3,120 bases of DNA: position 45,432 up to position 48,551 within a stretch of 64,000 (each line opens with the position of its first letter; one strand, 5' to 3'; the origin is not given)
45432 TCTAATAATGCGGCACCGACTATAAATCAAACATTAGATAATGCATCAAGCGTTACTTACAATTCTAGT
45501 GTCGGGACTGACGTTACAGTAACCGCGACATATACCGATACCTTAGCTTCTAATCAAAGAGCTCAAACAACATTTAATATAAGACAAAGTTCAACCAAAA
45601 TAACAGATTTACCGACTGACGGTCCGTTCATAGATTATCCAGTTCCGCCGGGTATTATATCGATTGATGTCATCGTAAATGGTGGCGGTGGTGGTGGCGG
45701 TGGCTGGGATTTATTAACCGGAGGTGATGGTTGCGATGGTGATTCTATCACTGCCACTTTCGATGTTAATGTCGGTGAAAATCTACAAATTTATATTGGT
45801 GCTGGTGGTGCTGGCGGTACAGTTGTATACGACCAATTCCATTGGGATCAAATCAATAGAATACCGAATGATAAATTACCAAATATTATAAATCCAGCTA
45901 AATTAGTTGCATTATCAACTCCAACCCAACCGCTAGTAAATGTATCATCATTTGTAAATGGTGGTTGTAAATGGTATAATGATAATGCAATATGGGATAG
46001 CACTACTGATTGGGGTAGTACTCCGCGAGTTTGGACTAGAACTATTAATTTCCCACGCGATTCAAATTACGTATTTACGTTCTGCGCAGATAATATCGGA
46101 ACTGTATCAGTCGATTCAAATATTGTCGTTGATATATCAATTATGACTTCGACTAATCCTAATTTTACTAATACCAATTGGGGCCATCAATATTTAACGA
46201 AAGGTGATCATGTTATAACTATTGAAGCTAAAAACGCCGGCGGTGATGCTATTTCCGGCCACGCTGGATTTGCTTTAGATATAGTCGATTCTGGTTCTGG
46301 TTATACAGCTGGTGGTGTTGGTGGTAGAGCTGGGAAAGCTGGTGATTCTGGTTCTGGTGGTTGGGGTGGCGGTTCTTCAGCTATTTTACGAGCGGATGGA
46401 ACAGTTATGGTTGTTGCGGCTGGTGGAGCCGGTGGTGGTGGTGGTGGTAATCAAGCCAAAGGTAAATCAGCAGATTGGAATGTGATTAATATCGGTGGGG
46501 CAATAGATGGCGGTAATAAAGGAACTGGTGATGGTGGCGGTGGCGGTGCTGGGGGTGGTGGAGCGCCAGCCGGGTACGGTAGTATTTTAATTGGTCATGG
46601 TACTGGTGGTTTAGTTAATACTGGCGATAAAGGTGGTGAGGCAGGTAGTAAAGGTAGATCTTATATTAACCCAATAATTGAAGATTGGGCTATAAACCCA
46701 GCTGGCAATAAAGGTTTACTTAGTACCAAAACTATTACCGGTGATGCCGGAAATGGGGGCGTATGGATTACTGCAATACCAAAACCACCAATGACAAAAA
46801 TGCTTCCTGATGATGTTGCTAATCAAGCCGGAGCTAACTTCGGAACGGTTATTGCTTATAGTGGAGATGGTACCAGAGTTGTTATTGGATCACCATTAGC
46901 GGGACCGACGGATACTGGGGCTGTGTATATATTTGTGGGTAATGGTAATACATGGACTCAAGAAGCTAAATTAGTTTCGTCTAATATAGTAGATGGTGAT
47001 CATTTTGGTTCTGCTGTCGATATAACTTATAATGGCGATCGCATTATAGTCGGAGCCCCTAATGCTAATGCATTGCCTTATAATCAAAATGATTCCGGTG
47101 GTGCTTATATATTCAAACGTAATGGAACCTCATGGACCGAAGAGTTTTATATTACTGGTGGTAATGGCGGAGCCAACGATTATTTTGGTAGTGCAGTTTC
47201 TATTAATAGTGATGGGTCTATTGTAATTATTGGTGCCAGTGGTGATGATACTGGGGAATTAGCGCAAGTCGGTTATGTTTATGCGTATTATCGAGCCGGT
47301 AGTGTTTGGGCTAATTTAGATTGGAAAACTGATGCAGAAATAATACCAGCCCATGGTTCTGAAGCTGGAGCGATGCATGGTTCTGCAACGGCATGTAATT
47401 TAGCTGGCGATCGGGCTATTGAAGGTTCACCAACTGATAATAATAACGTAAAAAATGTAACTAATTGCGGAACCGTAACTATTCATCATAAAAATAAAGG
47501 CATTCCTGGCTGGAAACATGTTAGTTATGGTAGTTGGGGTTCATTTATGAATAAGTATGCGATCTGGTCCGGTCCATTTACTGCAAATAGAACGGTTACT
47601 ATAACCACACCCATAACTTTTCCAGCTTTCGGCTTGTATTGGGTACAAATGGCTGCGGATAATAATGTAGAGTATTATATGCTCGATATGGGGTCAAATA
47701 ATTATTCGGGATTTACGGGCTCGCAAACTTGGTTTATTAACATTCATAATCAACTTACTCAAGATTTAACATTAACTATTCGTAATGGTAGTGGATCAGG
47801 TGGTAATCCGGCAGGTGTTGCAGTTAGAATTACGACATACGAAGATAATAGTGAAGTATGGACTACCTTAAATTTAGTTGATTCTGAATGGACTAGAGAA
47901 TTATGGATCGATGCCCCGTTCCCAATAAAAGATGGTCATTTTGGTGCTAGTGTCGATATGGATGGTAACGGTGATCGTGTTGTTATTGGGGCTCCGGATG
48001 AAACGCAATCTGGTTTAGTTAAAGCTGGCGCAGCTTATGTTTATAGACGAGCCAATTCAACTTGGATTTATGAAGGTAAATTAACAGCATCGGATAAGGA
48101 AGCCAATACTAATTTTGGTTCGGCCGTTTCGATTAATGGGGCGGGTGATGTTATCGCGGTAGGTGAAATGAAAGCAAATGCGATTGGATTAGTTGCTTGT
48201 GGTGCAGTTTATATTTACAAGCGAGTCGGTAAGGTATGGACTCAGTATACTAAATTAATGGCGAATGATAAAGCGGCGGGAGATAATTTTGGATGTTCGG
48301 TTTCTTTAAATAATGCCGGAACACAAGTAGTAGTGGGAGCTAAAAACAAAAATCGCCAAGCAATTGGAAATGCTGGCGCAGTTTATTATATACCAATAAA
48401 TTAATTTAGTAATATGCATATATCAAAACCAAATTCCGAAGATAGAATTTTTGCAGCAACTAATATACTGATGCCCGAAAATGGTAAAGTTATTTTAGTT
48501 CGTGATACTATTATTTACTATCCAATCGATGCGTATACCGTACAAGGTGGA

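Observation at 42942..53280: Three-gene paralog family sharing an Ig/cadherin-like N-module; one member adds PA14 and an FG-GAP beta-propeller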

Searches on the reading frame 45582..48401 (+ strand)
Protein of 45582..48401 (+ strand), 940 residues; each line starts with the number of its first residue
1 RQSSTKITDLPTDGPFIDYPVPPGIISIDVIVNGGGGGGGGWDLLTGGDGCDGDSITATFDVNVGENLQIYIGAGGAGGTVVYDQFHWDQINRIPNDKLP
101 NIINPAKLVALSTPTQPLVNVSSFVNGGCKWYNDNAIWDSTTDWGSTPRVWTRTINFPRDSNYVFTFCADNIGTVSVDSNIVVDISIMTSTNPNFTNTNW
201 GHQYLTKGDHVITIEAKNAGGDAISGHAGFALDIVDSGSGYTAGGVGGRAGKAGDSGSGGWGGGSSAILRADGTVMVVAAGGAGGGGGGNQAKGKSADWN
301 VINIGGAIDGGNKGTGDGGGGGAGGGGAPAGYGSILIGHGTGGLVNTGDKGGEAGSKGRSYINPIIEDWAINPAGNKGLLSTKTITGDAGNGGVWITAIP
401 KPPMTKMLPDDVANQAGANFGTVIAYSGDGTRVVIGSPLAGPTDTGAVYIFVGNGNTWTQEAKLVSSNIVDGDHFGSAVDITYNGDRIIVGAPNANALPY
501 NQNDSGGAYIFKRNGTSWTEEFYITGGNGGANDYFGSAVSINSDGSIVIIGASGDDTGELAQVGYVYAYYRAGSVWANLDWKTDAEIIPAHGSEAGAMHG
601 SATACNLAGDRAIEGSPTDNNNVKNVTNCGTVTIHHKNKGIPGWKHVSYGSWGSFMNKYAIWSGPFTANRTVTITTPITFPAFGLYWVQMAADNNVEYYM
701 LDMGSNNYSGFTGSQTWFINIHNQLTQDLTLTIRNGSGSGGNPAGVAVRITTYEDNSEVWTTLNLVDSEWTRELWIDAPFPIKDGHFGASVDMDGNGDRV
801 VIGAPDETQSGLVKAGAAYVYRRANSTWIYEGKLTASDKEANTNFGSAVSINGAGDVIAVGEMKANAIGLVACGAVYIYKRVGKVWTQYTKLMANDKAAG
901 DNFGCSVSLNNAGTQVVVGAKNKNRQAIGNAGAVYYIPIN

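Call 35: search_dna_similar(query=window:45582-48401:+, collection=phages, mode=protein, max_rows=25, max_evalue=0.001)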
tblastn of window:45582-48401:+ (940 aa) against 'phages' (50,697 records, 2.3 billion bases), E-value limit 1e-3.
Records with a match: 4; places in all: 14; records where one place covers at least 80% of the query: 0.
Best place of each record, by identity: <60% 4.
By first word of the organism name: Vibrio 2; Sinorhizobium 1; uncultured 1.
By host as written in the record: Vibrio natriegens HER1138 2; Sinohrizobium meliloti NRRL L-50 1; - 1.
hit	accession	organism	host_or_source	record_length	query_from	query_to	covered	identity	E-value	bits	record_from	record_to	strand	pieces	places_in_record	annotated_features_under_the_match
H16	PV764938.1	Sinorhizobium phage Phosso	Sinohrizobium meliloti NRRL L-50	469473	425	935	54%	24.3%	2e-11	74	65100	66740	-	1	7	hypothetical protein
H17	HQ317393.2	Vibrio phage nt-1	Vibrio natriegens HER1138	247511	419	935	34%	33.6%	7e-11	144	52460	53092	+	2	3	FG-GAP repeat protein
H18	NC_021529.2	Vibrio phage nt-1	Vibrio natriegens HER1138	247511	419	935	34%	33.6%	7e-11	144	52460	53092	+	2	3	FG-GAP repeat protein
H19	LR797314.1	uncultured Caudovirales phage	freshwater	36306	450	633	20%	29.1%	3e-6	57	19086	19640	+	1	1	FG-GAP repeat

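Call 46: get_annotated_region(hit=H17, flank=6000)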
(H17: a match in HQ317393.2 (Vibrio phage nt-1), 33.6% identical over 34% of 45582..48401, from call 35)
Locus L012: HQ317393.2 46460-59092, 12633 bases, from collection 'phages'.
description: Vibrio phage nt-1, complete genome.
organism: Vibrio phage nt-1 (NCBI taxid 115992)
taxonomy: Viruses; Duplodnaviria; Heunggongvirae; Uroviricota; Caudoviricetes; Straboviridae; Mylasvirus; Mylasvirus persius
host: Vibrio natriegens HER1138; source: Atlantic:Sarah's Creek; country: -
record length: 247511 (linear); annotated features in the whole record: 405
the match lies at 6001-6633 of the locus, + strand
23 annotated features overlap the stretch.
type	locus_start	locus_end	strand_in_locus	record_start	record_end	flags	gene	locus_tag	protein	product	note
CDS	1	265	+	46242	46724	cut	-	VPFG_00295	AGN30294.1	hypothetical protein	ORF113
CDS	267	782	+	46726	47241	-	-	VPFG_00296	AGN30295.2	hypothetical protein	ORF114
CDS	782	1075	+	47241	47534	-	-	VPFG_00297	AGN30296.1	hypothetical protein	ORF115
CDS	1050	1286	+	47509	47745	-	-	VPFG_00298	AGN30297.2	hypothetical protein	ORF116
CDS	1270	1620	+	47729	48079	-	-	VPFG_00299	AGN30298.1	hypothetical protein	ORF117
CDS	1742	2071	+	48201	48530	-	-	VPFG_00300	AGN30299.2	hypothetical protein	ORF118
CDS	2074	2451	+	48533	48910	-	-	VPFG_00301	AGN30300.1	hypothetical protein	ORF119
CDS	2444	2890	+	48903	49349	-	-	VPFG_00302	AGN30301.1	hypothetical protein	ORF120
CDS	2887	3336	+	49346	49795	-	-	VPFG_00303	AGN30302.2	hypothetical protein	ORF121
CDS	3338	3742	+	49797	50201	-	-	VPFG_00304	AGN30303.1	hypothetical protein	ORF122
CDS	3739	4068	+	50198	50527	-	-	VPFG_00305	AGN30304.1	hypothetical protein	ORF123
CDS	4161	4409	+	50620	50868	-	-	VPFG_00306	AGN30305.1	hypothetical protein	ORF124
CDS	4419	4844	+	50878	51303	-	-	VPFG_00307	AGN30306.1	hypothetical protein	ORF125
CDS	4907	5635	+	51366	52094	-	-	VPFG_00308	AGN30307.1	hypothetical protein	ORF126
CDS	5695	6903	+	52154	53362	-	-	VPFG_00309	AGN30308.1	FG-GAP repeat protein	ORF127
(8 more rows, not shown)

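Call 72: get_annotated_region(hit=H16, flank=8000)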
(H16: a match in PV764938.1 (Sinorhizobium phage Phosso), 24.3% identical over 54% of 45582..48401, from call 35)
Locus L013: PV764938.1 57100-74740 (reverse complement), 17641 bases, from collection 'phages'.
description: Sinorhizobium phage Phosso, complete genome.
organism: Sinorhizobium phage Phosso (NCBI taxid 3435197)
taxonomy: Viruses
host: Sinohrizobium meliloti NRRL L-50; source: soil; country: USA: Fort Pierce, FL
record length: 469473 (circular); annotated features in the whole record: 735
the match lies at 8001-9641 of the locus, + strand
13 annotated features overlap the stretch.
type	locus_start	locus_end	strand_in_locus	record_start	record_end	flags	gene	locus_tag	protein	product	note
CDS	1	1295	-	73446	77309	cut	-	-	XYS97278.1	S8 family peptidase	119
CDS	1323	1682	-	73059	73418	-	-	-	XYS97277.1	hypothetical protein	118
CDS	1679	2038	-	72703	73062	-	-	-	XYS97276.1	hypothetical protein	117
CDS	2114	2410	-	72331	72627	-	-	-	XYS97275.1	hypothetical protein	116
CDS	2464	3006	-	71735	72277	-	-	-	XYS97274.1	hypothetical protein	115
CDS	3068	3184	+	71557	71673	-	-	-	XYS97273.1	hypothetical protein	114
CDS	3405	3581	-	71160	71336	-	-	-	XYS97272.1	hypothetical protein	113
CDS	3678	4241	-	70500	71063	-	-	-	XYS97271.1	hypothetical protein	112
CDS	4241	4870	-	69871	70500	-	-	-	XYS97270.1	RNA ligase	111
CDS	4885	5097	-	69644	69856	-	-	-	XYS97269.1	hypothetical protein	110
CDS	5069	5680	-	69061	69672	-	-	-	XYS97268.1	hypothetical protein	109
CDS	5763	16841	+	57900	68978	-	-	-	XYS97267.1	hypothetical protein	108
CDS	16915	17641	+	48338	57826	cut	-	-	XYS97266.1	hypothetical protein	107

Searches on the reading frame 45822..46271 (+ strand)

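Call 23: search_protein_families(library=pfam, proteins=[window:45822-46271:+], max_evalue=5)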
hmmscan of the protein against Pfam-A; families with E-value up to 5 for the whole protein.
seq(150 aa): 2 families
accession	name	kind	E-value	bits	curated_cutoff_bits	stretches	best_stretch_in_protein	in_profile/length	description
PF07691.17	PA14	-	0.0015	18.8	24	1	61-129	40-110/147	PA14 domain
PF00801.26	PKD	-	0.066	13.7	23.5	1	115-142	44-71/80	PKD domain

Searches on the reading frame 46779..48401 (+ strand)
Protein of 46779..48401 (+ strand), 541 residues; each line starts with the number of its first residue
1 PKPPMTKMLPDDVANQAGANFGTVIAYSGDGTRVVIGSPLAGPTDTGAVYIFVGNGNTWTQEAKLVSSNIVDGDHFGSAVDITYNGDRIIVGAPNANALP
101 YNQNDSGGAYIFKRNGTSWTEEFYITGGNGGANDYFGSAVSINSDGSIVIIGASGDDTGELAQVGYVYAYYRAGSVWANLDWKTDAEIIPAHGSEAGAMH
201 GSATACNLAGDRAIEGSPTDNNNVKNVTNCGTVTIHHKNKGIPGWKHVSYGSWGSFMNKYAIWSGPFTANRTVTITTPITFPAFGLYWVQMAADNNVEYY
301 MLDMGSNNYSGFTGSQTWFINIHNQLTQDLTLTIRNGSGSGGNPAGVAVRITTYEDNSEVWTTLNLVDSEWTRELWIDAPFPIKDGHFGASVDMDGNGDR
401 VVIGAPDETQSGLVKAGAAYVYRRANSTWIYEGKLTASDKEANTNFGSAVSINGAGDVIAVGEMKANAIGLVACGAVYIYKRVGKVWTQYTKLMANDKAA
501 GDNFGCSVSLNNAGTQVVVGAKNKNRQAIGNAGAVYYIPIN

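Call 83: search_solved_structures(query=window:46779-48401:+, max_evalue=1)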
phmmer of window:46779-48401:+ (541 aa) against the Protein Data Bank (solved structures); distinct sequences matched with E-value up to 1: 6.
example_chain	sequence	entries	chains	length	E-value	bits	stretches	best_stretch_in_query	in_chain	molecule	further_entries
9td2_A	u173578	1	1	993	0.1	14.5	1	18-99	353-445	Integrin alpha-IIb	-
8t2u_A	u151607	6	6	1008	0.11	14.5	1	18-99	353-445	Integrin alpha-IIb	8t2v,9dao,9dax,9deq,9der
11yb_A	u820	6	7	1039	0.12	14.4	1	18-99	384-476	Integrin alpha-IIb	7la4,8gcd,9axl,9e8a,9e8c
8gce_A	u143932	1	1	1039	0.12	14.4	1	18-99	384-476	Integrin alpha-IIb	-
6o9h_H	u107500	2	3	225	0.14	14.1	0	276-306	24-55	Heavy chain | Fab1 heavy chain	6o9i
8dyt_H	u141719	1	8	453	0.33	12.9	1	270-302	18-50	227 Fab heavy chain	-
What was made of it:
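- On Integrin-alpha-type FG-GAP (Pfam PF01839): Integrin alpha-IIb is only E 0.1 in PDB sequences (call 83).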

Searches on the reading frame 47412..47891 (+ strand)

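Call 23: search_protein_families(library=pfam, proteins=[window:47412-47891:+], max_evalue=5)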
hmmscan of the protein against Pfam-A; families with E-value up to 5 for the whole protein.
seq(160 aa): 1 family
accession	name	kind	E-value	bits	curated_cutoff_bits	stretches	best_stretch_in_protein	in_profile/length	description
PF00291.31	PALP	-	0.033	14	35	1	80-142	120-180/295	Pyridoxal-phosphate dependent enzyme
